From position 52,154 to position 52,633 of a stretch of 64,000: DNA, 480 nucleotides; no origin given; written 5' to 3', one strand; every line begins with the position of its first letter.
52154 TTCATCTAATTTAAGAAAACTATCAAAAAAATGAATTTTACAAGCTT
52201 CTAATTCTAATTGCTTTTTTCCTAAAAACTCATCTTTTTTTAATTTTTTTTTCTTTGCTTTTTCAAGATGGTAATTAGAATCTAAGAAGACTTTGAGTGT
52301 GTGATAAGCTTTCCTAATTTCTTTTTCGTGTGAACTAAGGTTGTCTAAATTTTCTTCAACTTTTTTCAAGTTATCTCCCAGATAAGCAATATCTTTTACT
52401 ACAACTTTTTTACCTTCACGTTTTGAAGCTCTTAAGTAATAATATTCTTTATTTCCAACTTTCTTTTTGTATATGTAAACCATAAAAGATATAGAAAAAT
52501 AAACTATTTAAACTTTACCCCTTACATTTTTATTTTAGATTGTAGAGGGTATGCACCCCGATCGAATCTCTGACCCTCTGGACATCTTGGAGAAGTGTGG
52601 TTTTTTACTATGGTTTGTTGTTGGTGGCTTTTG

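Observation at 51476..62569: Four class-II Fic genes within 11 kb, forming two paralog pairs that frame the accessory island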

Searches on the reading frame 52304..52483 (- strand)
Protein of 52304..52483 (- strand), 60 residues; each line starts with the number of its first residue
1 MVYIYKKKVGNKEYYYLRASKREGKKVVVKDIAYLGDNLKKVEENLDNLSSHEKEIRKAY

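Call 53: search_protein_representatives(protein=window:52304-52483:-)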
Query: 60 residues. Proteins with E-value up to 0.001 (for the whole library): 66; up to 1e-10: 17; up to 1e-30: 0. The best 66 are listed.
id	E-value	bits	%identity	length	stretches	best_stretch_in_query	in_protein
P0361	8.6e-15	69.9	62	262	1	1-60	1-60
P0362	1.0e-14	69.7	58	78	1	1-60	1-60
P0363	1.9e-14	68.8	65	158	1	1-60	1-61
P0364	5.0e-14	67.6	63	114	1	1-60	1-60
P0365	6.9e-14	67.1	60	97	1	1-55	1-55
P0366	7.7e-14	67.0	58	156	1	1-60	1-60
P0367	8.0e-14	66.9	62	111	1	1-60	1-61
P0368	1.2e-13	66.4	60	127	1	1-58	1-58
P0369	8.1e-13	63.8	62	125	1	1-60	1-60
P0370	9.0e-13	63.6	62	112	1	1-60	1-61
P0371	9.3e-13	63.6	65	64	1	1-48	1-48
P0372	1.2e-12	63.2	58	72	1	1-60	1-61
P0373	1.3e-12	63.2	59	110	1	1-60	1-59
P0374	1.4e-12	63.1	62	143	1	1-60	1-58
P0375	2.5e-11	59.1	57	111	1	1-60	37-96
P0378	1.1e-10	57.1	53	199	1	1-59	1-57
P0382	1.5e-09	53.6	57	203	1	1-60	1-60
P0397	3.0e-07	46.4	53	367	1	1-60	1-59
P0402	3.0e-06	43.3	46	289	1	2-57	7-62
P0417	1.2e-04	38.3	56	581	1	1-45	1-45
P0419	1.6e-04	37.9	50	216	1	1-46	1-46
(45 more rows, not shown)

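Call 54: search_protein_families(library=pfam, proteins=[P0417, P0361, P0382, P0378, P0402, P0419, P0397], max_evalue=0.001)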
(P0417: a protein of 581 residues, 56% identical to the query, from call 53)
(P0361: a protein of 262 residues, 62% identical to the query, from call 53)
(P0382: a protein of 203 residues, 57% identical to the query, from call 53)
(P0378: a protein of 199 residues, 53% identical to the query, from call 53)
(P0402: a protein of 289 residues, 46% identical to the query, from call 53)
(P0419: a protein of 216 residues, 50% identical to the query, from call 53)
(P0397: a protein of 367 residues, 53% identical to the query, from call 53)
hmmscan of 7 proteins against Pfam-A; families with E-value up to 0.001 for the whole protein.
P0417 (581 aa): 2 families
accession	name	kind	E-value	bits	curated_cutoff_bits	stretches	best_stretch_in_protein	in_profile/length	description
PF03129.25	HGTP_anticodon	-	1.5e-18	67.2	21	1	469-559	1-93/94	Anticodon binding domain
PF00587.30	tRNA-synt_2b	-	1.5e-11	45.1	29.3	1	229-448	7-178/179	tRNA synthetase class II core domain (G, H, P, S and T)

P0361 (262 aa): 0 families

P0382 (203 aa): 1 family
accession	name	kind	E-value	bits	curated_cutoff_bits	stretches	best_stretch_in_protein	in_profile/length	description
PF17854.6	FtsK_alpha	-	2.2e-27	95.6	22.9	1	69-148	22-101/101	FtsK alpha domain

P0378 (199 aa): 0 families

P0402 (289 aa): 2 families
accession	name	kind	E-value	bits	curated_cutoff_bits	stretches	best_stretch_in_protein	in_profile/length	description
PF06821.19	Ser_hydrolase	-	1.8e-18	67.5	22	1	78-244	2-158/172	Serine hydrolase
PF00561.26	Abhydrolase_1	-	6.2e-08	33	25.8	1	77-206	3-141/245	alpha/beta hydrolase fold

P0419 (216 aa): 0 families

P0397 (367 aa): 0 families
